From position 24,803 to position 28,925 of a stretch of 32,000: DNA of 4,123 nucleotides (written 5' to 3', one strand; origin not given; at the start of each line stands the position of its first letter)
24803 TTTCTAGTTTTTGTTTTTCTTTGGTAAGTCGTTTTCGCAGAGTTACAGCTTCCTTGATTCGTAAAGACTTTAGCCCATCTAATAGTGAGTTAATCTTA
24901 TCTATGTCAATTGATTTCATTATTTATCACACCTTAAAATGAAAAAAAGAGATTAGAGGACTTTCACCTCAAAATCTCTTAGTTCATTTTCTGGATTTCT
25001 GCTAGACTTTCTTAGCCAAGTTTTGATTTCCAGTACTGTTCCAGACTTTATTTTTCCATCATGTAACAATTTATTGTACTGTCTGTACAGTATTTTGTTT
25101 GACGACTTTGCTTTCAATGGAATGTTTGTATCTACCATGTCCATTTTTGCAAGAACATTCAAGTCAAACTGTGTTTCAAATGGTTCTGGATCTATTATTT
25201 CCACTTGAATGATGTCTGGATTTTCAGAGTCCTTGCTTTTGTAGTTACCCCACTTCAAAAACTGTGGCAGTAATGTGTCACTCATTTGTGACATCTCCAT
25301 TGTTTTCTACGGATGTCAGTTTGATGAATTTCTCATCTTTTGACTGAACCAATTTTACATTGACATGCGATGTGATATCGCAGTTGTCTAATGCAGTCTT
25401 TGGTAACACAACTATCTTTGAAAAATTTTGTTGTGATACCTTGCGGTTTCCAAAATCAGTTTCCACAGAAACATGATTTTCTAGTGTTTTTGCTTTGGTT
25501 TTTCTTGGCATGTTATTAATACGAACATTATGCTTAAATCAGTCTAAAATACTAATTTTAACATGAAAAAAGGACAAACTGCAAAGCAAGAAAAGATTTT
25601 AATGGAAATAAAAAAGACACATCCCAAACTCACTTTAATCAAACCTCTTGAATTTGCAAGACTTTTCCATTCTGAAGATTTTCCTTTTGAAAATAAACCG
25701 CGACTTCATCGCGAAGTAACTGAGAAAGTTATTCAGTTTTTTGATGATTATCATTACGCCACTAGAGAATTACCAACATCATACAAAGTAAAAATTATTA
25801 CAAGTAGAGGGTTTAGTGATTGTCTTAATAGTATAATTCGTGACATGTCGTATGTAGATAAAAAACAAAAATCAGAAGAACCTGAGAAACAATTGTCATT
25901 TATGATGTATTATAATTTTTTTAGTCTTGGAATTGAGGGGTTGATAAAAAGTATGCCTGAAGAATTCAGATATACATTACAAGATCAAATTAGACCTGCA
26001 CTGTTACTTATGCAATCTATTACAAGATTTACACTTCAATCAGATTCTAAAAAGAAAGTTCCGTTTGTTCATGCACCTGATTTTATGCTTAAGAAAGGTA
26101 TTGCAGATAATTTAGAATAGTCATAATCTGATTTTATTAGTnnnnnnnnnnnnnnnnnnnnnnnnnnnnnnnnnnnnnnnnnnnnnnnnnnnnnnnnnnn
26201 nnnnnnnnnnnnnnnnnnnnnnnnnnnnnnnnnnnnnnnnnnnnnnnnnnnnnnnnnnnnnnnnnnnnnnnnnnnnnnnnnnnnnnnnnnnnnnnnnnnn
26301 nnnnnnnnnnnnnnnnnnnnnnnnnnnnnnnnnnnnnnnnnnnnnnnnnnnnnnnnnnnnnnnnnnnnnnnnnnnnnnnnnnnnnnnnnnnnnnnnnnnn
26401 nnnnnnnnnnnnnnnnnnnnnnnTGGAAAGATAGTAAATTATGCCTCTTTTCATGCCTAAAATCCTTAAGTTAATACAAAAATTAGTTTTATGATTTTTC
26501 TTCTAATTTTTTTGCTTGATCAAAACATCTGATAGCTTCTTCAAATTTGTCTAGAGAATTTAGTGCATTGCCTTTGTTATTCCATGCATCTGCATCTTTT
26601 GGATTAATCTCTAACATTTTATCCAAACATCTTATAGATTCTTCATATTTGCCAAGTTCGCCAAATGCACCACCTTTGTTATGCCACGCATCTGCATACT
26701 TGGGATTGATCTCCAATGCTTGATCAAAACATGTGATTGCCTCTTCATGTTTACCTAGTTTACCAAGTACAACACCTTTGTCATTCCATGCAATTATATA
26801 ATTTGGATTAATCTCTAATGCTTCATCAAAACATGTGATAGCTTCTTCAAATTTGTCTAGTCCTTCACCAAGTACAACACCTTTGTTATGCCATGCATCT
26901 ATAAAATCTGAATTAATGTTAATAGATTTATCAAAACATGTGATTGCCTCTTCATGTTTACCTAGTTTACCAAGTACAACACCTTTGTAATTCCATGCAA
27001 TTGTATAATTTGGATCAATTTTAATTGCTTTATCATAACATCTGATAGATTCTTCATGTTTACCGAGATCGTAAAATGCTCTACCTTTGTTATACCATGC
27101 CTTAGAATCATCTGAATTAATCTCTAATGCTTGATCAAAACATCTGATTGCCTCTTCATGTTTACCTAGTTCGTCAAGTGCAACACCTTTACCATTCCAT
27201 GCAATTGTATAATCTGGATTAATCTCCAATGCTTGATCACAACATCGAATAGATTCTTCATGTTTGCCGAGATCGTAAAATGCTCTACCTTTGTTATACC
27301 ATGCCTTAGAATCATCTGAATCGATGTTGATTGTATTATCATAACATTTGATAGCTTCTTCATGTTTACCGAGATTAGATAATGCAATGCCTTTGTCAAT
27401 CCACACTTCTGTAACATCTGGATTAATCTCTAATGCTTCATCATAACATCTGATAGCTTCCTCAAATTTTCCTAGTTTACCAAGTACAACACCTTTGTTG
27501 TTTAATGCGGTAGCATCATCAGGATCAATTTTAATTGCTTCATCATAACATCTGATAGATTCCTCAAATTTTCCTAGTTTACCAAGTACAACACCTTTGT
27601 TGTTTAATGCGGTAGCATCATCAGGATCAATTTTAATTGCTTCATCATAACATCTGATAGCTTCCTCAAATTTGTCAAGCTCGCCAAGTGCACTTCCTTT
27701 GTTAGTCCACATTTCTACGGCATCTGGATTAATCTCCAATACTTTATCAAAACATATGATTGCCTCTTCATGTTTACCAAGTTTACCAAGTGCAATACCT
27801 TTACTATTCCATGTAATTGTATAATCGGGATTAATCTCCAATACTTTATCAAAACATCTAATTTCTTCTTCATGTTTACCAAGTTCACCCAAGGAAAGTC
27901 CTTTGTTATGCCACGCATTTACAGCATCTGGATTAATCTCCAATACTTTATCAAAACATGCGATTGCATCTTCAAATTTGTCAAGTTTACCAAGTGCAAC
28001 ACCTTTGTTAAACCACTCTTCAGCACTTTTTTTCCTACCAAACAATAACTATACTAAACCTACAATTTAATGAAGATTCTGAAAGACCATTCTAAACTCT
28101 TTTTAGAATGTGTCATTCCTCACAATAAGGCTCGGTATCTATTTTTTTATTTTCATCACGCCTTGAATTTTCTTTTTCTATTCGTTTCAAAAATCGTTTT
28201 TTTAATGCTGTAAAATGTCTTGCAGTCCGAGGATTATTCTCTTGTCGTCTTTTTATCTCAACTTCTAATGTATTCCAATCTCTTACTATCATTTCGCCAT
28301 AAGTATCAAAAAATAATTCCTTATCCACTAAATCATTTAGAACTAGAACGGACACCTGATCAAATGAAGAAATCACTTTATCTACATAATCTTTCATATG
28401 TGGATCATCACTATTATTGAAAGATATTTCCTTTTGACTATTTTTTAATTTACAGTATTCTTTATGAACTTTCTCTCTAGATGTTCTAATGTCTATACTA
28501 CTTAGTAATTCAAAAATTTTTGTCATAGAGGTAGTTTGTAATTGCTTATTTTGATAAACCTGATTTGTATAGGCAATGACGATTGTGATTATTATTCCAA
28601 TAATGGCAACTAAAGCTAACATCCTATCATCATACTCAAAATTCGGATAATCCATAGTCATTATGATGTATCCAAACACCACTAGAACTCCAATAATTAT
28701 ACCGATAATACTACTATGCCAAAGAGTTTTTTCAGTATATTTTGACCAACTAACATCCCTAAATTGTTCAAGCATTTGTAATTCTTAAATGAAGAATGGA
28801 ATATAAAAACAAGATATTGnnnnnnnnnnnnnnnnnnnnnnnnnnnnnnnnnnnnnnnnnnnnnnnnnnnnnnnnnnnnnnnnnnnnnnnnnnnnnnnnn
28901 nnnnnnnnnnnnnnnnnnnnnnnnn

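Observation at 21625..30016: Intact casposon: Cas1 integrase plus protein-primed PolB between perfect TIRs, with no CRISPR context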

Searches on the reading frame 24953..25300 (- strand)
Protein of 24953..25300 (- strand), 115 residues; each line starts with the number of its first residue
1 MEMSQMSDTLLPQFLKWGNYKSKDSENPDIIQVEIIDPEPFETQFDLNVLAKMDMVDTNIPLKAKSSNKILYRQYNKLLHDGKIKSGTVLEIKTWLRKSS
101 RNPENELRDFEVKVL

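Call 7: search_protein_families(library=pfam, proteins=[window:24953-25300:-], max_evalue=0.01)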
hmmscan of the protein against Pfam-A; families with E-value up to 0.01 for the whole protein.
window:24953-25300:- (115 aa): 0 families

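Call 24: search_protein_families(library=padloc, proteins=[window:24953-25300:-], max_evalue=0.01)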
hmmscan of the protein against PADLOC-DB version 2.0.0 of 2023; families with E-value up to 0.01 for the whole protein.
window:24953-25300:- (115 aa): 0 families

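Call 25: search_protein_families(library=ncbifam, proteins=[window:24953-25300:-], max_evalue=0.01)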
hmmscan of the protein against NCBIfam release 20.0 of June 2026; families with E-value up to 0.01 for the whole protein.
window:24953-25300:- (115 aa): 1 family
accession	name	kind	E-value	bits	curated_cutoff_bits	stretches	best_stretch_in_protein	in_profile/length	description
NF004649.0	PRK05993.1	equivalog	0.0062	15.8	387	1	31-91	171-227/277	SDR family oxidoreductase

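Call 26: search_protein_families(library=phrogs, proteins=[window:24953-25300:-], max_evalue=0.01)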
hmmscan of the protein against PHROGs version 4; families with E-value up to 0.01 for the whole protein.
window:24953-25300:- (115 aa): 0 families

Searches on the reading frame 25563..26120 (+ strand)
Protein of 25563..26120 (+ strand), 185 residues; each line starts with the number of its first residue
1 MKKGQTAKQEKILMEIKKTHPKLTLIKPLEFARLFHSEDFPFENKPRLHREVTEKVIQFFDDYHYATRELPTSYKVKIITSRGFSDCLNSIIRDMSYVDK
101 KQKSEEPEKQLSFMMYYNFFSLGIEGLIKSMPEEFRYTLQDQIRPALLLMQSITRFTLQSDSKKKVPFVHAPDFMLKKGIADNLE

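Call 7: search_protein_families(library=pfam, proteins=[window:25563-26120:+], max_evalue=0.01)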
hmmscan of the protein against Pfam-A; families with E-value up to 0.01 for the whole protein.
window:25563-26120:+ (185 aa): 0 families

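Call 24: search_protein_families(library=padloc, proteins=[window:25563-26120:+], max_evalue=0.01)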
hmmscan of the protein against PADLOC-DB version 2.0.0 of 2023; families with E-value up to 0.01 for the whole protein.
window:25563-26120:+ (185 aa): 0 families

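Call 25: search_protein_families(library=ncbifam, proteins=[window:25563-26120:+], max_evalue=0.01)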
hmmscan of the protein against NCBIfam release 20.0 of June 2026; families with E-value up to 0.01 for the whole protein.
window:25563-26120:+ (185 aa): 0 families

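Call 26: search_protein_families(library=phrogs, proteins=[window:25563-26120:+], max_evalue=0.01)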
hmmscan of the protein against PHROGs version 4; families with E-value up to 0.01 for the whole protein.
window:25563-26120:+ (185 aa): 0 families

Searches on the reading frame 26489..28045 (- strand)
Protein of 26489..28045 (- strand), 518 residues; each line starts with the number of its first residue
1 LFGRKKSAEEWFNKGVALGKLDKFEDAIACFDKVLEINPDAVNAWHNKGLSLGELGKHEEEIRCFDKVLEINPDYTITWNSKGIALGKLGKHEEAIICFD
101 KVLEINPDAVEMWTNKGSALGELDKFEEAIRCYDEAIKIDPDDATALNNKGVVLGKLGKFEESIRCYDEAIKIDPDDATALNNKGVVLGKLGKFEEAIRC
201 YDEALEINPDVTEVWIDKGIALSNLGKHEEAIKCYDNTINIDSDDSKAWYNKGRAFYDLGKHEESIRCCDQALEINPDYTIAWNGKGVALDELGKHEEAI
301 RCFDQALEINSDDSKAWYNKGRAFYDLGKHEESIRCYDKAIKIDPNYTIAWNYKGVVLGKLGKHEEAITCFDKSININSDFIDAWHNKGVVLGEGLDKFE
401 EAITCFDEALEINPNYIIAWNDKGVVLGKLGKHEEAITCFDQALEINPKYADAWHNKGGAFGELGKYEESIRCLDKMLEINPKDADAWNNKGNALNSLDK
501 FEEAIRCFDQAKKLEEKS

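Call 7: search_protein_families(library=pfam, proteins=[window:26489-28045:-], max_evalue=0.01)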
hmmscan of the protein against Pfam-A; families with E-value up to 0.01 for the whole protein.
window:26489-28045:- (518 aa): 49 families (the best 25 are shown)
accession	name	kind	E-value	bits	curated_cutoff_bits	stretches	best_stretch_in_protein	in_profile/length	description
PF00515.34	TPR_1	-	2.5e-165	530.7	27.8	15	315-347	2-34/34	Tetratricopeptide repeat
PF07719.23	TPR_2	-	1.7e-129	411.9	27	15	315-347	2-34/34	Tetratricopeptide repeat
PF13181.12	TPR_8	-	3.2e-125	398.2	25.7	15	315-347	2-34/34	Tetratricopeptide repeat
PF13414.12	TPR_11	-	2.9e-123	401.8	26.8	13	321-362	1-42/42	TPR repeat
PF13431.12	TPR_17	-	7.2e-112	357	24.4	13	166-198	1-33/34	Tetratricopeptide repeat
PF13432.12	TPR_16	-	1.8e-77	255.7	32.7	10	286-347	3-64/65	Tetratricopeptide repeat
PF13424.12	TPR_12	-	8.1e-76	250.7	30.1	7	143-207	2-74/77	Tetratricopeptide repeat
PF13428.12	TPR_14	-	6.8e-66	212.2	23.5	5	189-219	12-42/44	Tetratricopeptide repeat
PF13371.12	TPR_9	-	4.5e-56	187.2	35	9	124-180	9-65/73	Tetratricopeptide repeat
PF01239.28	PPTA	-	1.6e-51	169.2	29.5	2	467-497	1-31/32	Protein prenyltransferase alpha subunit repeat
PF13374.12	TPR_10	-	3.1e-47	157.7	27.5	2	178-207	2-31/42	Tetratricopeptide repeat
PF14559.12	TPR_19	-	1.2e-46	157.4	25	5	192-249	5-62/68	Tetratricopeptide repeat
PF13176.12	TPR_7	-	1.7e-44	146.6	27.9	0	180-212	1-33/36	Tetratricopeptide repeat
PF13174.12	TPR_6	-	7.3e-41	136.5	26.3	0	316-346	2-32/33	Tetratricopeptide repeat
PF12895.13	ANAPC3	-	7.6e-29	100.3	27.2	4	295-373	4-81/82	Anaphase-promoting complex, cyclosome, subunit 3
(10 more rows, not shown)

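Call 24: search_protein_families(library=padloc, proteins=[window:26489-28045:-], max_evalue=0.01)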
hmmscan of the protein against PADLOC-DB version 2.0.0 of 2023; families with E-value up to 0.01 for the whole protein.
window:26489-28045:- (518 aa): 9 families
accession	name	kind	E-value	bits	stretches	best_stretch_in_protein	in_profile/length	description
PDLC01172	TPR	-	1.7e-15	54.8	0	118-146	92-120/448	TPR repeats containing protein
PDLC01092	C3a198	-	1.8e-14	51.6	1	128-224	220-316/523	TPR protein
PDLC01171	TPR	-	4.9e-14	50.2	2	19-236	82-311/504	TPR repeats containing protein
PDLC01169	TPR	-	9e-13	46.2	2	102-227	66-197/252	TPR repeats containing protein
PDLC04481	PDC-M16B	-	6.2e-10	36.4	0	301-378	167-243/471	-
PDLC04781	PDC-M71B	-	1.2e-09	35.5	1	123-235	362-477/515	-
PDLC01101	PrimPol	-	4.2e-09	33.6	0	227-314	14-101/490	adaptation polymerase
PDLC02907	TPR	-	6.5e-05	19.6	0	430-488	627-684/864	-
PDLC04488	PDC-M16B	-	0.00054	16.8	0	217-262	98-143/634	-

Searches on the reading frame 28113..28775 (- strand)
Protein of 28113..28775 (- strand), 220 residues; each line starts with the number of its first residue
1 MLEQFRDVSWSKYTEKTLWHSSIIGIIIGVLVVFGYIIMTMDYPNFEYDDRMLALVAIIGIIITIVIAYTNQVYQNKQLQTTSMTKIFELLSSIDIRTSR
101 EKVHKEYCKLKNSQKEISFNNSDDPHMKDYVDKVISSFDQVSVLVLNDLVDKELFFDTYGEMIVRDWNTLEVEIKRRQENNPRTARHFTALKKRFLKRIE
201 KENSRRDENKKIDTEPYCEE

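Call 7: search_protein_families(library=pfam, proteins=[window:28113-28775:-], max_evalue=0.01)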
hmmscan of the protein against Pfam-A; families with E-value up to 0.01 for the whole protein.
window:28113-28775:- (220 aa): 3 families
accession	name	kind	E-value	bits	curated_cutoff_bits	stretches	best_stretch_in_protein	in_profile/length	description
PF15956.11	DUF4760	-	1.1e-16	61.7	25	1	56-194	3-140/141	Domain of unknown function (DUF4760)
PF18169.6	SLATT_6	-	0.0048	16.9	27.1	1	32-118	43-124/176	SMODS and SLOG-associating 2TM effector domain 6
PF16079.10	Phage_holin_5_2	-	0.0074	16.9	29.2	0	22-76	22-75/76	Phage holin family Hol44, in holin superfamily V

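Call 24: search_protein_families(library=padloc, proteins=[window:28113-28775:-], max_evalue=0.01)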
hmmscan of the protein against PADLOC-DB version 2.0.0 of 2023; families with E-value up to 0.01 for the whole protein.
window:28113-28775:- (220 aa): 0 families

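Call 25: search_protein_families(library=ncbifam, proteins=[window:28113-28775:-], max_evalue=0.01)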
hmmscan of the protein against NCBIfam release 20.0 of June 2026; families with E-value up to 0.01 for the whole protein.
window:28113-28775:- (220 aa): 0 families

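Call 26: search_protein_families(library=phrogs, proteins=[window:28113-28775:-], max_evalue=0.01)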
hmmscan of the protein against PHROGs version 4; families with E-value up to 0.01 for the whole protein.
window:28113-28775:- (220 aa): 2 families
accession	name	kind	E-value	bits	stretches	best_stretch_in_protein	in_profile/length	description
phrog_2284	-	unknown function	0.00014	22.8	1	53-197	9-163/169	-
phrog_1298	-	tail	0.0038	17.8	1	18-115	50-148/163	minor tail protein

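Call 72: find_homologous_proteins(query=window:28113-28775:-, max_evalue=0.001)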
Query window:28113-28775:- (220 aa): 23 proteins with E <= 0.001 among 213 candidates.
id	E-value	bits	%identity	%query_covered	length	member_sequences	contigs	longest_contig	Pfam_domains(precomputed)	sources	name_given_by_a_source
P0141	4.1e-140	482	100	100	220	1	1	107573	PF15956.12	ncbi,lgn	-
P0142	4.2e-90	319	66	100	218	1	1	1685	PF15956.12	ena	-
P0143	3.1e-84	300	63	100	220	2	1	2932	PF15956.12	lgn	-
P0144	7.2e-79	282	79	77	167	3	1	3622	PF15956.12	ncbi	-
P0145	3.5e-58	215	49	99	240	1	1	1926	PF15956.12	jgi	jgi:hypothetical protein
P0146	2.5e-50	189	52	90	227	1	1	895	PF15956.12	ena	-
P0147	1.0e-47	181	46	92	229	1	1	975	PF15956.12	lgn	-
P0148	1.4e-47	180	50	88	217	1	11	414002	PF15956.12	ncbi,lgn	-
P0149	1.2e-45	174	49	79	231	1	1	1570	PF15956.12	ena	-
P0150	1.5e-45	174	44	95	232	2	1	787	PF15956.12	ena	-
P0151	4.2e-44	169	46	91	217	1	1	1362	PF15956.12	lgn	-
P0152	1.1e-42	164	45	90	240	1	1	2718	PF15956.12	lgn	-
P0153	5.1e-41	159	51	73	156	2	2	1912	PF15956.12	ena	-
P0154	1.0e-40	158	49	79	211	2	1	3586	PF15956.12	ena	-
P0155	4.0e-40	156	47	79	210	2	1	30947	PF15956.12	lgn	-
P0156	4.9e-39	152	48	79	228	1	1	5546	PF15956.12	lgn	-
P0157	2.0e-38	150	51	74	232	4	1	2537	PF15956.12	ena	-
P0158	6.8e-38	149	43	95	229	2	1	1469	PF15956.12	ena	-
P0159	1.0e-37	148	42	89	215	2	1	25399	PF15956.12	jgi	jgi:hypothetical protein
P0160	1.2e-37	148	43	86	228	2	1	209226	PF15956.12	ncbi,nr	ncbi:MAG TPA: hypothetical protein VD731_04980 [Nitrosopumilaceae archaeon]|nr:hypothetical protein 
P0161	1.7e-36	144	43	95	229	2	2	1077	PF15956.12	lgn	-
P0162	1.4e-30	125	75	36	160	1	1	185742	PF15956.12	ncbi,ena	-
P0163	5.0e-27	113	52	51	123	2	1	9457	PF15956.12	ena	-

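Call 73: find_encoding_contigs(protein=P0148, flank=8000, max_places=4)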
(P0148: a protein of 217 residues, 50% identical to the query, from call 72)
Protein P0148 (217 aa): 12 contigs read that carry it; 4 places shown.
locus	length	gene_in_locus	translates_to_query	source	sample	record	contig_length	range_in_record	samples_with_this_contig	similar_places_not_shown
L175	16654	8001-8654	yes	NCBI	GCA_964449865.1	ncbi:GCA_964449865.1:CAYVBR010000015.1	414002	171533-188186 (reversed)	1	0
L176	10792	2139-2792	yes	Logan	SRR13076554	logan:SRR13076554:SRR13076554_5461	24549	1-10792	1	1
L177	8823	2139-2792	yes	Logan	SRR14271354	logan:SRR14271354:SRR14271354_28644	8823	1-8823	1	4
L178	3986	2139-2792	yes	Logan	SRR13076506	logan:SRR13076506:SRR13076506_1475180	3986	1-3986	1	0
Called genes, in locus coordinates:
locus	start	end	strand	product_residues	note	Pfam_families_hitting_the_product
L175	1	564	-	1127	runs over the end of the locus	-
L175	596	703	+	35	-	-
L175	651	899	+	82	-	PF13619:KTSC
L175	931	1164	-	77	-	-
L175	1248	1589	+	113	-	-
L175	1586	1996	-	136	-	-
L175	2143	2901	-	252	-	PF05594:Fil_haemagg (faint)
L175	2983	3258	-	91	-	PF14947:HTH_45 (weak)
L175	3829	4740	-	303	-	PF11999:Ice_binding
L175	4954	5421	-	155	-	-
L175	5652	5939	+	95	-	PF14947:HTH_45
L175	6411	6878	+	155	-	PF15956:DUF4760 (weak)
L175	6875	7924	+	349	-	PF01867:Cas_Cas1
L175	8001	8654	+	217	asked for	PF15956:DUF4760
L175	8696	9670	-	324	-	-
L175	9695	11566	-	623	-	PF03175:DNA_pol_B_2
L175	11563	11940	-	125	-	-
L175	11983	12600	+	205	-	-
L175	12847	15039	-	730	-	PF00009:GTP_EFTU, PF22042:EF-G_D2, PF03144:GTP_EFTU_D2, PF14492:EFG_III, PF03764:EFG_IV, PF00679:EFG_C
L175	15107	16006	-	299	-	PF01380:SIS (weak)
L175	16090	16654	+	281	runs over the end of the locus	PF00571:CBS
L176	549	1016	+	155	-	PF15956:DUF4760 (weak)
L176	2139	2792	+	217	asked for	PF15956:DUF4760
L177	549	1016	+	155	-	PF15956:DUF4760 (weak)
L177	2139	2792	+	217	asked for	PF15956:DUF4760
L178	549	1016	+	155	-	PF15956:DUF4760 (weak)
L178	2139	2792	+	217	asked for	PF15956:DUF4760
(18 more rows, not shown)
